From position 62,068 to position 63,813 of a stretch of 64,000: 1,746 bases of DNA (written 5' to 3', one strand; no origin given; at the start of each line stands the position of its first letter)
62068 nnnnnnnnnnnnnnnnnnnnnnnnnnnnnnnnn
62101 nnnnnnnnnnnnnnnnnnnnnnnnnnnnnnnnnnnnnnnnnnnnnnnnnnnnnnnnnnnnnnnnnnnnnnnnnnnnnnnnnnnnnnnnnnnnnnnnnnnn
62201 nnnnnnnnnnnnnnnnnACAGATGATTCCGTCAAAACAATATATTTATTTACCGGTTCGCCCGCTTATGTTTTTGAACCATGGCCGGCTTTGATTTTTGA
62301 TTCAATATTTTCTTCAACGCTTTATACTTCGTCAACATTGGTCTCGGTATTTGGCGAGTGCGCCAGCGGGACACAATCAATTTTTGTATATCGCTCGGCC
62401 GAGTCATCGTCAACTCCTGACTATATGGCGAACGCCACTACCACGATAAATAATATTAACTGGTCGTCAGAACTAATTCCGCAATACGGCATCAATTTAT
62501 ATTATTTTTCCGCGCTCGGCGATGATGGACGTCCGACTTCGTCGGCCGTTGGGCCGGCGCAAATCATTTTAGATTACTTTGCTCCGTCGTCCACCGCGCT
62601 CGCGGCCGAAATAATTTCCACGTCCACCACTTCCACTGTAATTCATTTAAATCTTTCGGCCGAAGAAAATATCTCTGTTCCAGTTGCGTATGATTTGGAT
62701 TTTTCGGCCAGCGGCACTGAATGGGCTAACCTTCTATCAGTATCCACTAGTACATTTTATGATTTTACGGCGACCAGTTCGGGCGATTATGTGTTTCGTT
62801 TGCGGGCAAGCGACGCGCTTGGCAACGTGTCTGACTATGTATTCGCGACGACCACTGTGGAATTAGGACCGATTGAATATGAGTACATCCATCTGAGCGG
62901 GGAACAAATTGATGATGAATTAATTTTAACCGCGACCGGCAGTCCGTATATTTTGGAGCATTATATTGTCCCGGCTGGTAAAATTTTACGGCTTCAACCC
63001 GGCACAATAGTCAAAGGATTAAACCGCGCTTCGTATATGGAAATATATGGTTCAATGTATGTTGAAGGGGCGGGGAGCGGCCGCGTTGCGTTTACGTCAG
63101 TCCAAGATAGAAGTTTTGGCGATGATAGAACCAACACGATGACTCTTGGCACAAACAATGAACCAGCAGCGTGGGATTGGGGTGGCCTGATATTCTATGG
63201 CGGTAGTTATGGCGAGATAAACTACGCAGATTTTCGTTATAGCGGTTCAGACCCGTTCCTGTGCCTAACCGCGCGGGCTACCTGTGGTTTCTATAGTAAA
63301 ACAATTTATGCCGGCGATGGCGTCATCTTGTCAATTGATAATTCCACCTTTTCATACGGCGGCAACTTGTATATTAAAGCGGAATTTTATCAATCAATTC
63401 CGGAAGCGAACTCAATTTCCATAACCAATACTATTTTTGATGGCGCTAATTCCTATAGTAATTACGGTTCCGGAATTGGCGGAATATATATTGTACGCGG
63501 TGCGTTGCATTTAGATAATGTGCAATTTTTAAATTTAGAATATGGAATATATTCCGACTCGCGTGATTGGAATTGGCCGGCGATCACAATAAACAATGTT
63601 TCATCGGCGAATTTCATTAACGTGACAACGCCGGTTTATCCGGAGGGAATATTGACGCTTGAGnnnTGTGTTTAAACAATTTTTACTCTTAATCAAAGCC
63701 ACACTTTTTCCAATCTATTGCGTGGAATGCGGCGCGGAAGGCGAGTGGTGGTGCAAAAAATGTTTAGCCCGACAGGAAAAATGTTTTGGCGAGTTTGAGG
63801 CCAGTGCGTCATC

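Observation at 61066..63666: Membrane-anchored zinc phospholipase C-like domain fused to a long beta-helix region next to the T4SS-like genes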

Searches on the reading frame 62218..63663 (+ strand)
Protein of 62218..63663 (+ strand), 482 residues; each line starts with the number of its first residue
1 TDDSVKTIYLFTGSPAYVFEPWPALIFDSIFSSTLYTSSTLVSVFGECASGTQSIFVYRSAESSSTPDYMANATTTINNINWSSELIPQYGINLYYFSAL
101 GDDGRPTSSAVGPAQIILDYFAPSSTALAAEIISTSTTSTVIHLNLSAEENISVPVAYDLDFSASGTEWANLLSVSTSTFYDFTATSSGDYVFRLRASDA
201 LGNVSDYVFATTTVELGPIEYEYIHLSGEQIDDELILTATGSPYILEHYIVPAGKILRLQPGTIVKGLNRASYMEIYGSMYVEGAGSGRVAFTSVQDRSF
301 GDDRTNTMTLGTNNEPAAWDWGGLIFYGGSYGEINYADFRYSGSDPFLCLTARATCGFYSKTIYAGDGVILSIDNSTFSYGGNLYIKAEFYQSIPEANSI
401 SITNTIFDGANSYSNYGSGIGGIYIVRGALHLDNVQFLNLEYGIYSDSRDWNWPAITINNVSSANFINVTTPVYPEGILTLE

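Call 37: predict_structure(alignment_id=A2)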
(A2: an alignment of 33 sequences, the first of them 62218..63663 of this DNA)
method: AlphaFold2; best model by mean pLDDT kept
length: 482 residues; sequences in the alignment: 33
mean_pLDDT: 88.5   pTM: 0.62
mean pLDDT of the five models: 88.5, 88.3, 86.7, 86.0, 85.8
residues with pLDDT >= 90: 331; 70-90: 97; 50-70: 32; < 50: 22
segments of 3 or more residues with pLDDT < 50: 1-3, 6-13, 351-355, 413-417
pLDDT, mean of each block of 10 residues (from residue 1): 44 57 93 93 96 94 81 93 96 94 83 93 95 88 96 91 92 96 93 96 96 79 93 98 97 99 96 97 98 94 82 84 95 98 75 53 94 97 91 76 95 56 92 97 84 87 96 89 83
secondary structure, 60 per line:
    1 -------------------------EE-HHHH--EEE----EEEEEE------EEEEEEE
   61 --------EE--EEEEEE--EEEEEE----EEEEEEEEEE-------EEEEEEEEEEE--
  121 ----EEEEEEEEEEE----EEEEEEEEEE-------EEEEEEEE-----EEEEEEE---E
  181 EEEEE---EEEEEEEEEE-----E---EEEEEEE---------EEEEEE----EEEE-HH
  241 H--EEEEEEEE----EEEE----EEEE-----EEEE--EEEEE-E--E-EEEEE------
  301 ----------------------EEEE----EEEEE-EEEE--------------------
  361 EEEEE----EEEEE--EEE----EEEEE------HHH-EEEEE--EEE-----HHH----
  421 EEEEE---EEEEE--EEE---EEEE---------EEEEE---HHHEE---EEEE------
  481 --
elements in order: H29-32 E35-37 E42-47 E54-60 E73-78 E81-86 E91-100 E108-118 E125-135 E140-149 E157-164 E170-176 E180-185 E189-198 E208-214 E224-229 E234-237 E244-251 E256-259 E264-267 E273-276 E279-283 E290-294 E323-326 E331-335 E337-340 E361-365 E370-374 E377-379 E384-388 E399-403 E406-408 E421-425 E429-433 E436-438 E442-445 E455-459 E471-474

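Call 40: fold_search(model_id=the predicted structure, library=pdb)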
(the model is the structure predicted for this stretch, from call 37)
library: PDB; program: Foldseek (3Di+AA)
matches with E <= 10: 1884; with E <= 0.001: 78
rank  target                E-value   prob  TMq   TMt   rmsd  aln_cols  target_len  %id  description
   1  2xyc                  3.3e-06  1.00  0.20  0.30  12.4       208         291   18  CRYSTAL STRUCTURE OF NCAM2 IGIV-FN3I (released 2011-02-23)
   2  3lpw_A                4.0e-06  1.00  0.22  0.42   7.4       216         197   16  Crystal structure of the FnIII-tandem A77-A78 from the A-band of titin (released 2010-09-08)
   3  8a1f_B                6.2e-06  1.00  0.27  0.34   5.9       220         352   12  Human PTPRK N-terminal domains MAM-Ig-FN1 (released 2023-03-15)
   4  2jll                  7.1e-06  1.00  0.25  0.31   7.7       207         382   17  Crystal structure of NCAM2 IgIV-FN3II (released 2009-11-17)
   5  8a1f_A                1.1e-05  1.00  0.26  0.34   5.4       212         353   10  Human PTPRK N-terminal domains MAM-Ig-FN1 (released 2023-03-15)
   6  8bxr                  2.4e-05  1.00  0.28  0.42  10.5       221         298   12  Titin FnIII-domain I109-I111 (I/A4-A/A6) from the MIR region (released 2023-02-15)
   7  3lpw_B                2.8e-05  1.00  0.22  0.42   7.7       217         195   17  Crystal structure of the FnIII-tandem A77-A78 from the A-band of titin (released 2010-09-08)
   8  7y6e_D                3.9e-05  1.00  0.17  0.36  14.5       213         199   17  Crystal structure of sDscam FNIII23 domains, isoform Beta2v6 (released 2023-05-24)
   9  8bvo                  6.2e-05  1.00  0.20  0.39   9.7       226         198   13  Titin I110-I111 FnIII tandem from the MIR region (I/A5-I/A6) (released 2023-02-15)
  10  2nzi_A                6.5e-05  1.00  0.30  0.46   4.5       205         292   12  Crystal structure of domains A168-A170 from titin (released 2007-02-13)
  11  8bnq_A                7.5e-05  1.00  0.20  0.27   9.6       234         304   15  Crystal structure of the FnIII-tandem A84-A86 from the A-band of titin (released 2023-04-12)
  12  5e52                  8.7e-05  1.00  0.20  0.28   9.8       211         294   13  Crystal structure of human CNTN5 FN1-FN3 domains (released 2016-08-31)
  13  4yfg_A                1.0e-04  1.00  0.24  0.24   6.9       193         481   18  Crystal structure of PTP delta meA3/meB minus variant Ig1-Fn1 (released 2015-05-06)
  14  7y6e_F                1.0e-04  1.00  0.17  0.38  14.3       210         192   14  Crystal structure of sDscam FNIII23 domains, isoform Beta2v6 (released 2023-05-24)
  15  6sdb_B                1.1e-04  1.00  0.14  0.31  13.0       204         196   10  Chimeric titin Z1Z2 functionalized with a KLER exogenous peptide from decorin (released 2019-09-18)
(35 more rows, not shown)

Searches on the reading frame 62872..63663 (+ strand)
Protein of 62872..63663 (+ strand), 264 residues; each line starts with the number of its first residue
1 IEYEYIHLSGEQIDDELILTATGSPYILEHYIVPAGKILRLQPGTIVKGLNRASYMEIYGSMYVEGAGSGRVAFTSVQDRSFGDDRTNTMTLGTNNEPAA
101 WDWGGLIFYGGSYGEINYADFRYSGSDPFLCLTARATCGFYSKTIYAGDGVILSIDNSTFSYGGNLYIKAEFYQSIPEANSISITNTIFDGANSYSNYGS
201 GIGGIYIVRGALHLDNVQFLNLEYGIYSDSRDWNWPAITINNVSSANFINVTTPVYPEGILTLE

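Call 59: search_solved_structures(query=A5, max_evalue=10, show_alignments=0)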
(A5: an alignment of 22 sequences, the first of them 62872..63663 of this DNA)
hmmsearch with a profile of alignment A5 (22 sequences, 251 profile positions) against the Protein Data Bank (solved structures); distinct sequences matched with E-value up to 10: 1.
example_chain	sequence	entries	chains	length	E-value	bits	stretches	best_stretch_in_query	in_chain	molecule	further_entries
2v70_A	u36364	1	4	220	0.57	12.5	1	168-238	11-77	SLIT HOMOLOG 2 PROTEIN N-PRODUCT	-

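Call 60: search_protein_families(library=pfam, alignment_id=A5, max_evalue=0.1)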
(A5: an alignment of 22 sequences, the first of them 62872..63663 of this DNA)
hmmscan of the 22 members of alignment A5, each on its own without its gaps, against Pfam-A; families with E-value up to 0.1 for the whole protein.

A. member 1, window:62872-63663:+ (264 aa): 0 families

B. families by the number of members that match (of 22 scanned): 6 families
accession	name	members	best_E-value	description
PF13229.12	Beta_helix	11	7e-12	Right handed beta helix region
PF05048.19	NosD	3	2.8e-07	Periplasmic copper-binding protein (NosD)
PF13332.12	Fil_haemagg_2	1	0.043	Hemagglutinin repeat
PF16828.10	GAGBD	1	0.045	GAG-binding domain on surface antigen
PF12708.12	Pect-lyase_RHGA_epim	1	0.046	Rhamnogalacturonase A/epimerase, pectate lyase-like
PF22414.1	Hia_Tpr_ring_dom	1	0.081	Trimeric autotransporter adhesin, Trp ring domain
